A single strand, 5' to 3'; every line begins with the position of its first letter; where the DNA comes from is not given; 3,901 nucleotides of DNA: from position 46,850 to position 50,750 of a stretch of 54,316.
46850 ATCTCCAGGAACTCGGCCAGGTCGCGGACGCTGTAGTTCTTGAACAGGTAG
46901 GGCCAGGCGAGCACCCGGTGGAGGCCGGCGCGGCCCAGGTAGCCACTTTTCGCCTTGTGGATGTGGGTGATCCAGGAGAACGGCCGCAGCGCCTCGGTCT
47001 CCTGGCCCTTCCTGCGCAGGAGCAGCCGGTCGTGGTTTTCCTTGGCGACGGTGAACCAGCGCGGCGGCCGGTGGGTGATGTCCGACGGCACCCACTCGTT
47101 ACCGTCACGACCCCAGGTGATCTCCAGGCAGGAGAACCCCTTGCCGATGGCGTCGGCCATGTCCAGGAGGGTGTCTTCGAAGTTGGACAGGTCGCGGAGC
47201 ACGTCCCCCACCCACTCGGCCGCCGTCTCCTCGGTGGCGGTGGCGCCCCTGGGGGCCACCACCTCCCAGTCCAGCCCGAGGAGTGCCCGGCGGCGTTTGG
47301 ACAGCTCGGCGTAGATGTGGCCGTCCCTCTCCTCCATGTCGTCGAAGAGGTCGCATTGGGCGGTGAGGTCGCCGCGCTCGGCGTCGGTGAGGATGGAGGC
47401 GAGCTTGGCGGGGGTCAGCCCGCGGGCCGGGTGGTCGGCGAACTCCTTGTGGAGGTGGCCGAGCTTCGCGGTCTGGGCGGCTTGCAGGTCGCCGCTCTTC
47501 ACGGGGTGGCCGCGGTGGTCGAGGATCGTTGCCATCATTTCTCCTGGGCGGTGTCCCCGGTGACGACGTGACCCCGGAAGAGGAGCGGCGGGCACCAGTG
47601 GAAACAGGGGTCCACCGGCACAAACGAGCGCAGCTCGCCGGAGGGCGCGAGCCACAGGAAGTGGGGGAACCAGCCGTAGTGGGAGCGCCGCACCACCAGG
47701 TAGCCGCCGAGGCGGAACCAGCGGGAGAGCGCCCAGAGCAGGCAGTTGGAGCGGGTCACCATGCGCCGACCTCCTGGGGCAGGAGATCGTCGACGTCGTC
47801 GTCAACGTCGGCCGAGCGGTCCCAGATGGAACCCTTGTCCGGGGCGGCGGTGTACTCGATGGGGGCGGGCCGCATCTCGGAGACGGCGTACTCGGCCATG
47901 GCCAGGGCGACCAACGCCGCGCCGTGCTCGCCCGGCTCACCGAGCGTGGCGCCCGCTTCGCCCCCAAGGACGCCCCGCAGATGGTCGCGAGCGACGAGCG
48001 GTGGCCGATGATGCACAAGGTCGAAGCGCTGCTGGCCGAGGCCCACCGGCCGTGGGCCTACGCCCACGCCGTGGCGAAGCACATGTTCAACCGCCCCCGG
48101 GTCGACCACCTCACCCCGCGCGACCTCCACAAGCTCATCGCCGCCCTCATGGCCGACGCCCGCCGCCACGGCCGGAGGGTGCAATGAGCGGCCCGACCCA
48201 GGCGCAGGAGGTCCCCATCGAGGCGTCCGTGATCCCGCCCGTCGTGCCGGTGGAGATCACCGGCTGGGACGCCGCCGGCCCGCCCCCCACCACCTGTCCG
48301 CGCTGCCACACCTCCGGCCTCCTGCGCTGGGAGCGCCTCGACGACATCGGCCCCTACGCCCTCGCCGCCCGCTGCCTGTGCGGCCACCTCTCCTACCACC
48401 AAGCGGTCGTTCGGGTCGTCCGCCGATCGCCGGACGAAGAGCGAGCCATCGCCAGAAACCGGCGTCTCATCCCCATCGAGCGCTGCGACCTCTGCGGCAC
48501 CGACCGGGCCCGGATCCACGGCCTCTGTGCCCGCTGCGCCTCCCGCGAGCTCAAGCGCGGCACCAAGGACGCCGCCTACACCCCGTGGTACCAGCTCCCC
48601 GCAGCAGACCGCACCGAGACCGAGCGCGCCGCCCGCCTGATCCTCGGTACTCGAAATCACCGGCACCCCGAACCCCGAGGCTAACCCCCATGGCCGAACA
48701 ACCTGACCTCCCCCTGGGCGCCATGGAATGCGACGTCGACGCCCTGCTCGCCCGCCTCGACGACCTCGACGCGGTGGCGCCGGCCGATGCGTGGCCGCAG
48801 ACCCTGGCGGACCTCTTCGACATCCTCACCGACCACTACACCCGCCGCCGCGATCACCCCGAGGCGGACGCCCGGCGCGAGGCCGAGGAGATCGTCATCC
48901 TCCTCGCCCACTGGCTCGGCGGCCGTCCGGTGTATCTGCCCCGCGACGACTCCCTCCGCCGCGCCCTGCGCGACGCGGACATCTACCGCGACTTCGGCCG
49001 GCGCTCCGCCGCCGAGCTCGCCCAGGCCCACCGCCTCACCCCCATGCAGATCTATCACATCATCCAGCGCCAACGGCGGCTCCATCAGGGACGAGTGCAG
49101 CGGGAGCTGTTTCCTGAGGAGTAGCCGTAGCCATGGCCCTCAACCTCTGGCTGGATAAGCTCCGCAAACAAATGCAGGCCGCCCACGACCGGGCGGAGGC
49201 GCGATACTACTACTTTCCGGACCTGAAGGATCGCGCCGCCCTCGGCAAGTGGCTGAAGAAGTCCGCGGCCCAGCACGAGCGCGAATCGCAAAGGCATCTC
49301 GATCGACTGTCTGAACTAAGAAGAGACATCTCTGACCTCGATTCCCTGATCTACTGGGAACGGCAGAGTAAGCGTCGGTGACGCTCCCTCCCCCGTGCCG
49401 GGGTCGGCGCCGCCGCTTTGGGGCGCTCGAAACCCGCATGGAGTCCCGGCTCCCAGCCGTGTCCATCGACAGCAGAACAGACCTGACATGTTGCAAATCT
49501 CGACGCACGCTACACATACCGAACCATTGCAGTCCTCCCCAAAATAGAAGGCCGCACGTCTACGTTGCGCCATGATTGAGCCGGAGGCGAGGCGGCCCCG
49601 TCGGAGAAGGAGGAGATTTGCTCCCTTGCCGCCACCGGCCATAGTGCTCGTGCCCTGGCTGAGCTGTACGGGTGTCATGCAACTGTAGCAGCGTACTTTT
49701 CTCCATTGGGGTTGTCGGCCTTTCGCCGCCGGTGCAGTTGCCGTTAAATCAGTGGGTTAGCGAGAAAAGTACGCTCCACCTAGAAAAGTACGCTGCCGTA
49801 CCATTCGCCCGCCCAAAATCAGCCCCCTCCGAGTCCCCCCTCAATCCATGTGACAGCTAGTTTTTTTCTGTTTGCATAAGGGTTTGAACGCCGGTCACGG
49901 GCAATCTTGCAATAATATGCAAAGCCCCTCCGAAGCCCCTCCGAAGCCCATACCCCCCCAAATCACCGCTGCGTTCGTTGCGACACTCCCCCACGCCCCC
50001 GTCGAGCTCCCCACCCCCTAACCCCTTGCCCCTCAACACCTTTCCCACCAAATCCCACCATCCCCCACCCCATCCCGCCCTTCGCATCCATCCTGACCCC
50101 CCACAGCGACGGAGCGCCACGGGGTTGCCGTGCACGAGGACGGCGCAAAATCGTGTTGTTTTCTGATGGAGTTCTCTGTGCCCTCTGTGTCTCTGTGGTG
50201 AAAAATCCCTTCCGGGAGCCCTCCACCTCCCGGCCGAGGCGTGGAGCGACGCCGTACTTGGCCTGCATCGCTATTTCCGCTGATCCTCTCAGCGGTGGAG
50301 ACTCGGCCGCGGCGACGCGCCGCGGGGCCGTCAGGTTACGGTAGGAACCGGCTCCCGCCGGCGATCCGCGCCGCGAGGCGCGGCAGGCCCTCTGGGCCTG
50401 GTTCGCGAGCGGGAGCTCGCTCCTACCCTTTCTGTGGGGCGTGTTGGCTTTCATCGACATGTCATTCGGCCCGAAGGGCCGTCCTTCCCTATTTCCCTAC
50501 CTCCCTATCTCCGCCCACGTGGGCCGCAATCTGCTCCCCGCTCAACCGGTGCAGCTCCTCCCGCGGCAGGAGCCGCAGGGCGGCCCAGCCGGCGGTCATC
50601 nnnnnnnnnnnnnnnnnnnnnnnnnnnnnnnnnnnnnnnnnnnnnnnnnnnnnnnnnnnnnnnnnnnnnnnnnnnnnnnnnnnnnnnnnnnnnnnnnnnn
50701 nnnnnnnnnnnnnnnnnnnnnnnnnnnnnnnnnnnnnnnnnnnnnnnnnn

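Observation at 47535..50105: Transposable prophage with both ends but no transposase, MuB, repressor, lysis cassette or terminase; truncated GemA-like ORF at the divergence point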

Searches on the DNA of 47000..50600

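Call 43: search_rna_families(source=window, start=47000, end=50600, threshold=evalue, max_evalue=1)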
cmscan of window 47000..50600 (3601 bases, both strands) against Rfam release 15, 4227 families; matches with E-value up to 1: 0.
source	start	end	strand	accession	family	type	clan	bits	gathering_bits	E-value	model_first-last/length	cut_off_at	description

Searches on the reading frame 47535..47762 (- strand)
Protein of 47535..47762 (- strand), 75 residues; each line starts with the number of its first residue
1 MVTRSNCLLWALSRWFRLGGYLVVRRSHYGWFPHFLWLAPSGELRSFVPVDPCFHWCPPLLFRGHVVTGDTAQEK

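Call 9: search_protein_families(library=pfam, max_evalue=1, proteins=[window:47535-47762:-])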
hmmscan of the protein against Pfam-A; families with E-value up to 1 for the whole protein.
window:47535-47762:- (75 aa): 0 families

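Call 10: search_protein_families(library=phrogs, max_evalue=1, proteins=[window:47535-47762:-])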
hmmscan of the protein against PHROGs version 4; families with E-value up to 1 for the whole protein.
window:47535-47762:- (75 aa): 0 families

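Call 28: find_homologous_proteins(query=window:47535-47762:-, max_evalue=0.01)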
Query window:47535-47762:- (75 aa): 1 proteins with E <= 0.01 among 1 candidates.
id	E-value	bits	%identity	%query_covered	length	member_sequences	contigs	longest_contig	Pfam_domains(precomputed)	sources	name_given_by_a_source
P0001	2.7e-48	180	100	100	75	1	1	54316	-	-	-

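Call 35: search_protein_representatives(protein=window:47535-47762:-)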
Query: 75 residues. Proteins with E-value up to 0.001 (for the whole library): 348; up to 1e-10: 56; up to 1e-30: 0. The best 150 are listed.
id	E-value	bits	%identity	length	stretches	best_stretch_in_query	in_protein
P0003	8.4e-26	106.0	45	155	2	4-66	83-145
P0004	2.7e-17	78.8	56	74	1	5-66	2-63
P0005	2.9e-17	78.7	57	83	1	3-71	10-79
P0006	4.0e-17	78.2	53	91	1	5-72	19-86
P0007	2.2e-15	72.7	54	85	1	2-66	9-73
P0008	5.3e-15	71.4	53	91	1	5-70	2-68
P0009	7.1e-15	71.0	49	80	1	5-74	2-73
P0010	1.7e-14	69.9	56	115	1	4-66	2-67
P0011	2.3e-14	69.4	47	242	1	4-67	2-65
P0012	3.1e-14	69.0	48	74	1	5-70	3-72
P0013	3.3e-14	68.9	48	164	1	3-69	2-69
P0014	1.6e-13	66.7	46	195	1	3-73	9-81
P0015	1.6e-13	66.7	48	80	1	3-66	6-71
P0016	1.8e-13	66.5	47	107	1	3-72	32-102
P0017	2.3e-13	66.2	49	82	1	3-67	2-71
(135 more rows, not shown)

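Call 45: search_protein_families(library=ncbifam, max_evalue=0.1, proteins=[window:47535-47762:-])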
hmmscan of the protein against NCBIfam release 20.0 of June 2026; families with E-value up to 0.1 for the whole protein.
window:47535-47762:- (75 aa): 0 families

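Call 47: find_homologous_proteins(query=A1, max_evalue=0.001)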
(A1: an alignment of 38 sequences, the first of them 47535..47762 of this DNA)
Query A1 (38 sequences) (75 aa, profile of the alignment): 151 proteins with E <= 0.001 among 3689 candidates; the best 120 are listed.
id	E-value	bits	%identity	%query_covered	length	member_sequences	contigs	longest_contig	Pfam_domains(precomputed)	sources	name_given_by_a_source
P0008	1.1e-33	135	51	95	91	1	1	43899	-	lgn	-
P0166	3.1e-32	131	44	95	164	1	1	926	-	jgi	jgi:hypothetical protein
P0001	4.2e-32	130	100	100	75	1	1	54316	-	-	-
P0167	1.4e-31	128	50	91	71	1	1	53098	-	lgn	-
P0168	5.4e-31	127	54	96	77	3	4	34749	-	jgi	jgi:hypothetical protein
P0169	1.7e-30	125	48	89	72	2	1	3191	-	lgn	-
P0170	6.5e-30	123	46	97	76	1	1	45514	-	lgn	-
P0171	6.9e-30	123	52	87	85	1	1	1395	-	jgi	jgi:hypothetical protein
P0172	9.5e-30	122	56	93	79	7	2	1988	-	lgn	-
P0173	1.2e-29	122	51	84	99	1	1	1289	-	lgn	-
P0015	1.3e-29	122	47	85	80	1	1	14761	-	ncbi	-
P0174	1.3e-29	122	55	88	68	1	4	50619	-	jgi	jgi:hypothetical protein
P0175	1.4e-29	122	48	92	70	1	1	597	-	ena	-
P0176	1.5e-29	122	48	93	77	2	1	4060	-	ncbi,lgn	-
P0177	2.2e-29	121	56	83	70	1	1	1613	-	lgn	-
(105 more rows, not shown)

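Call 48: find_encoding_contigs(protein=P0168, flank=6000, max_places=2)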
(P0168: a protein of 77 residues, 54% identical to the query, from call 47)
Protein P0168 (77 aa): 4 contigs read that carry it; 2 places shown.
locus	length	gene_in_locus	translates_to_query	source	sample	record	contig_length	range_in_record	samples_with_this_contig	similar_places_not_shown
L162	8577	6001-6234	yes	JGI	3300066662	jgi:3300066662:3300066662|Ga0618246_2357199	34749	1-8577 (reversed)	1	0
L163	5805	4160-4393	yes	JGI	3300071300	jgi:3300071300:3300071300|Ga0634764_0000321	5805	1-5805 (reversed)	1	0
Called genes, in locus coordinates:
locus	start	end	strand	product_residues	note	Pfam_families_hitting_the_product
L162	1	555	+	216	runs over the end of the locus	-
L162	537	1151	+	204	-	PF13578:Methyltransf_24 (weak)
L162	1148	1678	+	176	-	PF13489:Methyltransf_23, PF08241:Methyltransf_11, PF08242:Methyltransf_12 (weak), PF13649:Methyltransf_25 (faint)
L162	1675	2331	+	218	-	PF04765:TOD1_MUCI70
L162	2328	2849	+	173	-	PF01522:Polysacc_deac_1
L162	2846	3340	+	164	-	PF13578:Methyltransf_24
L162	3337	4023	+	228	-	PF00535:Glycos_transf_2 (weak)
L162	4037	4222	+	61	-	PF11752:DUF3309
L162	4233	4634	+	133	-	-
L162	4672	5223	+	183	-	PF00182:Glyco_hydro_19 (faint)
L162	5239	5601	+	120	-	-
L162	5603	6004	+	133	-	-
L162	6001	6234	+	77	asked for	-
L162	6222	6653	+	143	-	-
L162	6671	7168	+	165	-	-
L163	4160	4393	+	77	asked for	-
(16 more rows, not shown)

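Call 49: find_encoding_contigs(protein=P0008, flank=6000, max_places=2)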
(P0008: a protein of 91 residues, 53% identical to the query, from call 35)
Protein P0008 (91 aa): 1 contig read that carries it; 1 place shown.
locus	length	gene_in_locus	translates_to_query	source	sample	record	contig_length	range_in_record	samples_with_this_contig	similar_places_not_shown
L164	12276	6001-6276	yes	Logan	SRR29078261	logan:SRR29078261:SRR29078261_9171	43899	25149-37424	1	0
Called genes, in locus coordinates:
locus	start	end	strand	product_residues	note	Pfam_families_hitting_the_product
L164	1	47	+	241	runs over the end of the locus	PF12728:HTH_17 (weak)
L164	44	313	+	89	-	-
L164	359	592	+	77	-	-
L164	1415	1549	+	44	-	-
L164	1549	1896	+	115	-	-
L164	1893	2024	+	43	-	-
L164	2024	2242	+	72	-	-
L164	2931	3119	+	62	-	-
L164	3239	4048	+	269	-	-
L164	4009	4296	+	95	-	-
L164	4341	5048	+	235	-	-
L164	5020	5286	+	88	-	-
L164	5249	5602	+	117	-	-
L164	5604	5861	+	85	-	-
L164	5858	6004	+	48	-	-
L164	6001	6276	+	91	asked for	-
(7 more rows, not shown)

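Call 50: find_encoding_contigs(protein=P0174, flank=6000, max_places=2)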
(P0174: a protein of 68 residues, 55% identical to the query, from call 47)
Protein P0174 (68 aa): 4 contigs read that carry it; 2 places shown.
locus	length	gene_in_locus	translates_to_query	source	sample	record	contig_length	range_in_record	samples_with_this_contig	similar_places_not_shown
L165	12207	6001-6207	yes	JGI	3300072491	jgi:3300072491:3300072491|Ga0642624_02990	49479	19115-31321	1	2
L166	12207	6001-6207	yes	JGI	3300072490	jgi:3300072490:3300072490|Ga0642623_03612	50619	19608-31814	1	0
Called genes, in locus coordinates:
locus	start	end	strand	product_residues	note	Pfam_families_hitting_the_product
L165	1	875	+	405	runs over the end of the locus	-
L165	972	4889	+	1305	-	-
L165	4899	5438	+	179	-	-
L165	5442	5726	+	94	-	-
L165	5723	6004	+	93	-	-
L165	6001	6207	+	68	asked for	-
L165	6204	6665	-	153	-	PF05838:Glyco_hydro_108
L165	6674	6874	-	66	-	-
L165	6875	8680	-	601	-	PF21995:RNR-II_ins_dom (faint), PF02867:Ribonuc_red_lgC (faint)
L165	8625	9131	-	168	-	PF09152:DUF1937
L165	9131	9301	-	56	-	-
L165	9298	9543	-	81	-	PF21840:DUF6899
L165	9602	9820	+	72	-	-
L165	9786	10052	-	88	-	-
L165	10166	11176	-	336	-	PF00589:Phage_integrase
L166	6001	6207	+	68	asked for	-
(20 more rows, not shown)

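Call 72: predict_structure(alignment_id=A3)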
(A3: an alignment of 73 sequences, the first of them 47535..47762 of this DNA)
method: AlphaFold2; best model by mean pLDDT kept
length: 75 residues; sequences in the alignment: 73
mean_pLDDT: 84.3   pTM: 0.69
mean pLDDT of the five models: 84.3, 83.3, 81.1, 80.6, 78.6
residues with pLDDT >= 90: 36; 70-90: 30; 50-70: 7; < 50: 2
segments of 3 or more residues with pLDDT < 50: none
pLDDT, mean of each block of 10 residues (from residue 1): 81 95 87 91 92 75 87 50
secondary structure, 60 per line:
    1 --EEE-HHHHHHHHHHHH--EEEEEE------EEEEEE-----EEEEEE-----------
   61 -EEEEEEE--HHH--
elements in order: E3-5 H7-18 E21-26 E33-38 E44-49 E62-68

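Call 74: fold_search(model_id=the predicted structure, library=pdb)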
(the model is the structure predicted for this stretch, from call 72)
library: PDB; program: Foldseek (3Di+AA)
matches with E <= 10: 77; with E <= 0.001: 0
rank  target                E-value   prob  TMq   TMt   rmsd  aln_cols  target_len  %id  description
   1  4upf_D                1.9e+00  0.08  0.22  0.22   7.6        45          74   20  Assembly principles of the unique cage formed by the ATPase RavA hexamer and the lysine decarboxylase LdcI decamer (released 2014-08-20)
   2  3c6m_A                2.0e+00  0.20  0.41  0.12   4.5        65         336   12  Crystal structure of human spermine synthase in complex with spermine and 5-methylthioadenosine (released 2008-02-19)
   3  3c6k_D                2.3e+00  0.15  0.36  0.10   3.8        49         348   14  Crystal structure of human spermine synthase in complex with spermidine and 5-methylthioadenosine (released 2008-02-19)
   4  4upb_E                3.3e+00  0.07  0.22  0.06   7.7        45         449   20  Electron cryo-microscopy of the complex formed between the hexameric ATPase RavA and the decameric inducible decarboxy (released 2014-08-20)
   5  3r4q_C                3.5e+00  0.04  0.21  0.14  10.1        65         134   12  Crystal structure of Lactoylglutathione lyase from Agrobacterium tumefaciens (released 2011-04-06)
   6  8add                  4.2e+00  0.06  0.29  0.13   8.0        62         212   10  Viral tegument-like DUBs (released 2023-02-15)
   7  3c6m_B                4.4e+00  0.11  0.35  0.10   3.2        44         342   14  Crystal structure of human spermine synthase in complex with spermine and 5-methylthioadenosine (released 2008-02-19)
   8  5g05_A                4.4e+00  0.07  0.31  0.02   6.1        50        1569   16  Cryo-EM structure of combined apo phosphorylated APC (released 2016-05-25)
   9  3djw_A                4.4e+00  0.05  0.31  0.28   6.1        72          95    7  The thermo- and acido-stable ORF-99 from the archaeal virus AFV1 (released 2009-06-16)
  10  9d1s                  4.4e+00  0.04  0.24  0.05   6.4        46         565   17  Lucilia cuprina alpha esterase 7 directed evolution round 8 (released 2025-08-13)
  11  9d1l                  4.4e+00  0.04  0.24  0.05   6.3        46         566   17  Lucilia cuprina alpha esterase 7 directed evolution round 1 (released 2025-08-13)
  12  9d1p                  4.4e+00  0.04  0.24  0.05   6.3        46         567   17  Lucilia cuprina alpha esterase 7 directed evolution round 5 (released 2025-08-13)
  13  9d1n                  4.7e+00  0.04  0.24  0.05   6.3        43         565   16  Lucilia cuprina alpha esterase 7 directed evolution round 3 (released 2025-08-13)
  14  9d1m                  4.7e+00  0.04  0.24  0.05   6.3        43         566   16  Lucilia cuprina alpha esterase 7 directed evolution round 2 (released 2025-08-13)
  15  9d1q                  4.7e+00  0.04  0.24  0.05   6.3        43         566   16  Lucilia cuprina alpha esterase 7 directed evolution round 6 (released 2025-08-13)
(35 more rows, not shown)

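Call 76: fold_search(model_id=the predicted structure, library=viral)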
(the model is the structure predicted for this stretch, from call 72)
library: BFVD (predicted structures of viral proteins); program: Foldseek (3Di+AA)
matches with E <= 10: 244; with E <= 0.001: 1
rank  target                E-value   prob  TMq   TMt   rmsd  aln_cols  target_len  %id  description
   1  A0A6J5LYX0            8.7e-06  1.00  0.80  0.87   1.1        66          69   30  Uncharacterized protein [uncultured Caudovirales phage]
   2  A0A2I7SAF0            3.4e-03  1.00  0.78  0.80   1.8        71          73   18  (no name in the UniProt tables at hand)
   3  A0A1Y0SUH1            1.5e-02  1.00  0.72  0.21   3.4        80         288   21  Uncharacterized protein [Pseudomonas phage Skulduggery]
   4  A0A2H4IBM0            6.0e-01  0.23  0.35  0.09   7.3        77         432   14  Uncharacterized protein [Erwinia phage vB_EamM_Y3]
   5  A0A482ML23            8.1e-01  0.08  0.21  0.22   9.7        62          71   14  Uncharacterized protein [Burkholderia phage BcepSauron]
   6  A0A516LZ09            9.7e-01  0.11  0.29  0.27   8.5        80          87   19  (no name in the UniProt tables at hand)
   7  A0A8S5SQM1            1.1e+00  0.33  0.38  0.28   3.7        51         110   16  Uncharacterized protein [Siphoviridae sp. ctLdn10]
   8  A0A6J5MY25            1.2e+00  0.12  0.31  0.29   9.8        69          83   17  Uncharacterized protein [uncultured Caudovirales phage]
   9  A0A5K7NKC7            1.8e+00  0.09  0.29  0.31   6.9        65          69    6  Uncharacterized protein [Rothia phage Spartoi]
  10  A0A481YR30            1.8e+00  0.08  0.24  0.15  11.2        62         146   10  Uncharacterized protein [Marseillevirus LCMAC101]
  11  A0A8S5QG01            1.9e+00  0.09  0.31  0.26   7.4        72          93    4  Uncharacterized protein [Myoviridae sp. ctdNl2]
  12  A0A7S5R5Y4            2.0e+00  0.14  0.33  0.16   6.5        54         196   13  (no name in the UniProt tables at hand)
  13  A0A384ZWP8            2.0e+00  0.10  0.25  0.14   5.1        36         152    8  Uncharacterized protein [Dickeya phage vB_DsoM_JA13]
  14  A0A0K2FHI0            2.0e+00  0.09  0.27  0.21   7.9        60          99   18  Uncharacterized protein [Enterobacter phage phiEap-3]
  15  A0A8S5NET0            2.3e+00  0.15  0.37  0.36   5.7        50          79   16  Intron-binding protein aquarius N-terminus [Caudovirales sp. ctSxd6]
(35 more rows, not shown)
